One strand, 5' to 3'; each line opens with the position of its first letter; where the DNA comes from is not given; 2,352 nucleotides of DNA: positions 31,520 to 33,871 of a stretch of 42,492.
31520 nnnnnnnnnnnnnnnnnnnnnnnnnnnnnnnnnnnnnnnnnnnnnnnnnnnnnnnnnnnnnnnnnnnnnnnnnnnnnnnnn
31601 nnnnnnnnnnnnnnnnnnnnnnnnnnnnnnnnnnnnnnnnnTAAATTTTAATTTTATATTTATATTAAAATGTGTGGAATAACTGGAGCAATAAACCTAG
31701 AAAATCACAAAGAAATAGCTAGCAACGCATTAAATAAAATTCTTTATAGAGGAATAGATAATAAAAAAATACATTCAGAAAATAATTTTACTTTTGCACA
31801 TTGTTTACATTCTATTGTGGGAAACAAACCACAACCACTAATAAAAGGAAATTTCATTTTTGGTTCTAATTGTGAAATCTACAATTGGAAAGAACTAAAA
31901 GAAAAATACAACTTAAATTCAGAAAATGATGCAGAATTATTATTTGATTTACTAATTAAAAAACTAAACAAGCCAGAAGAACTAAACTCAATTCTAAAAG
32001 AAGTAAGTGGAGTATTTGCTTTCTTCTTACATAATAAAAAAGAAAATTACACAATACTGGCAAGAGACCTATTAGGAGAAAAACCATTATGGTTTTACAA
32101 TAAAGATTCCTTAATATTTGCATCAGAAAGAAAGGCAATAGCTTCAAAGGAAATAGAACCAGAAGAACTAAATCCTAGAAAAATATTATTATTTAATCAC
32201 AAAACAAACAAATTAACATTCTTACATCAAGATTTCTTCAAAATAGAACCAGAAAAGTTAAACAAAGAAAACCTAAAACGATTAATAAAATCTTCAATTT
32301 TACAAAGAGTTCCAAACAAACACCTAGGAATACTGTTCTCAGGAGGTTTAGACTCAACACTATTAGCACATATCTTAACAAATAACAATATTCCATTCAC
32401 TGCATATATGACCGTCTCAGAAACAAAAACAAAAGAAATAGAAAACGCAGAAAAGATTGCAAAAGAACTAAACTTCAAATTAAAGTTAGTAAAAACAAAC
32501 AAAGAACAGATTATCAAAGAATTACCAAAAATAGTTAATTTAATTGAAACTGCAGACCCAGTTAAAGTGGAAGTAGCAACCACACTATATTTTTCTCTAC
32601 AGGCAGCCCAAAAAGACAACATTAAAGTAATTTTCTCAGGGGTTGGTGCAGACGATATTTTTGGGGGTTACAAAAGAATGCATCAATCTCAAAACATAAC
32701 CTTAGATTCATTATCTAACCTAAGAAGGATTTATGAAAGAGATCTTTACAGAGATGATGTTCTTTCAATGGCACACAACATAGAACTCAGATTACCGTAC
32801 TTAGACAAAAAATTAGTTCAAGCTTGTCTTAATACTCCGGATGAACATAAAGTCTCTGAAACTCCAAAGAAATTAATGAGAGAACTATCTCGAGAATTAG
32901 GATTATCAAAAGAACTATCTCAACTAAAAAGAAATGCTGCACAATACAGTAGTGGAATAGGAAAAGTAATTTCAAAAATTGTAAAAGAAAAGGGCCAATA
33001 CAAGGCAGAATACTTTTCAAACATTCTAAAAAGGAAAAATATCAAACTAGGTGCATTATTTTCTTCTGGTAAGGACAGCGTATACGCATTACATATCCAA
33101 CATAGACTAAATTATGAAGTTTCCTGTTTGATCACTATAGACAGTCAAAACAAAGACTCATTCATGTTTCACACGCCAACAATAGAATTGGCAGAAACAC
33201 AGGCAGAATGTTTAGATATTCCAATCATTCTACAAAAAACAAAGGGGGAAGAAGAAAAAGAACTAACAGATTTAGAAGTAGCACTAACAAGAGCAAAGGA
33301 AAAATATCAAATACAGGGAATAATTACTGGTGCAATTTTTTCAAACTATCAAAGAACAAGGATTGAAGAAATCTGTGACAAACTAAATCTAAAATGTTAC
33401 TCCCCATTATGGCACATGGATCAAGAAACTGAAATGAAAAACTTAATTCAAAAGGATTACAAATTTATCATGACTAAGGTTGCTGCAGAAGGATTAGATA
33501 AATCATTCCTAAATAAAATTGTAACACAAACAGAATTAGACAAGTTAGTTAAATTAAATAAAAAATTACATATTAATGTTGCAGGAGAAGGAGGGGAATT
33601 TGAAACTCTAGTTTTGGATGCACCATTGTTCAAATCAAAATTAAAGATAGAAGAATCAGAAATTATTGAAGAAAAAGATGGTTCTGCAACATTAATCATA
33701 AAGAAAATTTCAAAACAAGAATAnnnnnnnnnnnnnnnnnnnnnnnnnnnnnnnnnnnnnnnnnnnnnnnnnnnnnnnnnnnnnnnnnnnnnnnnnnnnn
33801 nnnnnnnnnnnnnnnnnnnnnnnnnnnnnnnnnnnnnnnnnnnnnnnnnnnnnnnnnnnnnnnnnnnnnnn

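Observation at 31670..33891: AsnB-like glutamine amidotransferase fused to a Dph6-type diphthine-ammonia ligase domain, plus an unlisted coupled zinc-ribbon ORF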

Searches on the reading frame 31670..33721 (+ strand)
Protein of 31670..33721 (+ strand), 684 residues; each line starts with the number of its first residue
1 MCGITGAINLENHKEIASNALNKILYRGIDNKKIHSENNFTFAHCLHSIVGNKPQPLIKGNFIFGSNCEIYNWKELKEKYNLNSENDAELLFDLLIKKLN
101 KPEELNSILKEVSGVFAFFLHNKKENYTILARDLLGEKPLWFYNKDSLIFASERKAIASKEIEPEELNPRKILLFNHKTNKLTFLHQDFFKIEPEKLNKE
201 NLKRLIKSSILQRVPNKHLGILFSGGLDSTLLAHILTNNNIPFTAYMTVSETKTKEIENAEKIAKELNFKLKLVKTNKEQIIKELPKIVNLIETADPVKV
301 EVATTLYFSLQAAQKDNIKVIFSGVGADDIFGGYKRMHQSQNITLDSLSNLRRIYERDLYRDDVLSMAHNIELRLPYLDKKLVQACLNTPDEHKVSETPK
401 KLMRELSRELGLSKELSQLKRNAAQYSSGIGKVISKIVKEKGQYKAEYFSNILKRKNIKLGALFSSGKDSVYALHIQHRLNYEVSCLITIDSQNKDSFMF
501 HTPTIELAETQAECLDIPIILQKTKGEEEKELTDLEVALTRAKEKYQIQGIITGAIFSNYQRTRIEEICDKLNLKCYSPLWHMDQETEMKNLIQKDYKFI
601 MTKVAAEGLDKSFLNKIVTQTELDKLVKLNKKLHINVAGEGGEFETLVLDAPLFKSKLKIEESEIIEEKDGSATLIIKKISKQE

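Call 3: search_protein_families(library=pfam, proteins=[window:31670-33721:+], max_evalue=0.1)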
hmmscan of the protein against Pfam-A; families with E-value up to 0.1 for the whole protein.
window:31670-33721:+ (684 aa): 9 families
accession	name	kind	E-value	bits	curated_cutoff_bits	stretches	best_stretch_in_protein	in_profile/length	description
PF01902.24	Diphthami_syn_2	-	1.8e-61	207.9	23.2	1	459-679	2-216/219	Diphthamide synthase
PF00733.27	Asn_synthase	-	2.5e-38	133.1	21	2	215-344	16-144/354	Asparagine synthase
PF13537.11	GATase_7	-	2.1e-19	70.2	25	1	53-158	12-122/123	Glutamine amidotransferase domain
PF13522.11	GATase_6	-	3.4e-14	53.4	27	1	31-153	3-130/130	Glutamine amidotransferase domain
PF24167.1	DUF7411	-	1e-09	38.7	28.7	1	219-284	3-66/194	Family of unknown function (DUF7411)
PF06508.19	QueC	-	2.2e-05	24.5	22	1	221-279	4-63/210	Queuosine biosynthesis protein QueC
PF01171.26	ATP_bind_3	-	0.00036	20.7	27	1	221-278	4-68/182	PP-loop family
PF12481.13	DUF3700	-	0.0004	20.4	27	1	69-155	84-173/228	Aluminium induced protein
PF20892.2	SidC_lipid-bd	-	0.01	16.3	27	1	250-320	40-107/127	SidC, lipid-binding domain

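Call 4: search_protein_families(library=ncbifam, proteins=[window:31670-33721:+], max_evalue=0.1)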
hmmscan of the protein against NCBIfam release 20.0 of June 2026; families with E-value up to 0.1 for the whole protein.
window:31670-33721:+ (684 aa): 21 families
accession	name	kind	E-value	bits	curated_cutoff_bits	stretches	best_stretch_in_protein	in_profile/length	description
TIGR03679.1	Dph6_archaeal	equivalog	3.4e-80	268.4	197.3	1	462-679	2-217/218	diphthine--ammonia ligase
TIGR01536.1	asn_synth_AEB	equivalog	3.2e-67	227.7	267.1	2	2-342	1-379/517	asparagine synthase (glutamine-hydrolyzing)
NF006949.0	PRK09431.1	equivalog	3.7e-61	207.3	499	1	1-480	1-505/554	asparagine synthase B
TIGR03104.1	trio_amidotrans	equivalog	1.1e-37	129.6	570.1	3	1-158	1-166/589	N-acetylglutaminylglutamine amidotransferase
TIGR03108.1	eps_aminotran_1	hypoth_equivalog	3.3e-32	111.9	816.9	3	1-172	1-181/628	XrtA/PEP-CTERM system amidotransferase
NF033535.1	lass_lactam_cya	exception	1.6e-22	79.8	525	2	1-176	1-184/668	lasso peptide isopeptide bond-forming cyclase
NF052346.1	PAB0415_fam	hypoth_equivalog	2.3e-18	66.7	250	1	462-669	2-198/205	PAB0415 family putative ATP pyrophosphatase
NF052347.1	TTX_0299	hypoth_equivalog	2.9e-14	53.1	250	1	462-668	2-192/200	TTX_0299 family putative ATP pyrophosphatase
NF011155.0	PRK14561.1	equivalog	3.2e-10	40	207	1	219-284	3-66/195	hypothetical protein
NF001484.0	PRK00331.1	subfamily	1.2e-07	30.5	381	2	66-187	99-228/601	isomerizing glutamine--fructose-6-phosphate transaminase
TIGR01134.1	purF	equivalog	1.7e-07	31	350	1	33-179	58-221/432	amidophosphoribosyltransferase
TIGR00268.2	TIGR00268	equivalog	4.4e-07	29.4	150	1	217-388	14-174/259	ATP-dependent sacrificial sulfur transferase LarE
NF038212.1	argG_rel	exception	1.6e-06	27.2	425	1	216-281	14-79/381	argininosuccinate synthase-related protein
TIGR01135.1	glmS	equivalog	5.6e-06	25.1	418.05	1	70-172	102-212/607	glutamine--fructose-6-phosphate transaminase (isomerizing)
TIGR02432.1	lysidine_TilS_N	equivalog_domain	9e-06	25.7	93.6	1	221-279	4-69/189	tRNA lysidine(34) synthetase TilS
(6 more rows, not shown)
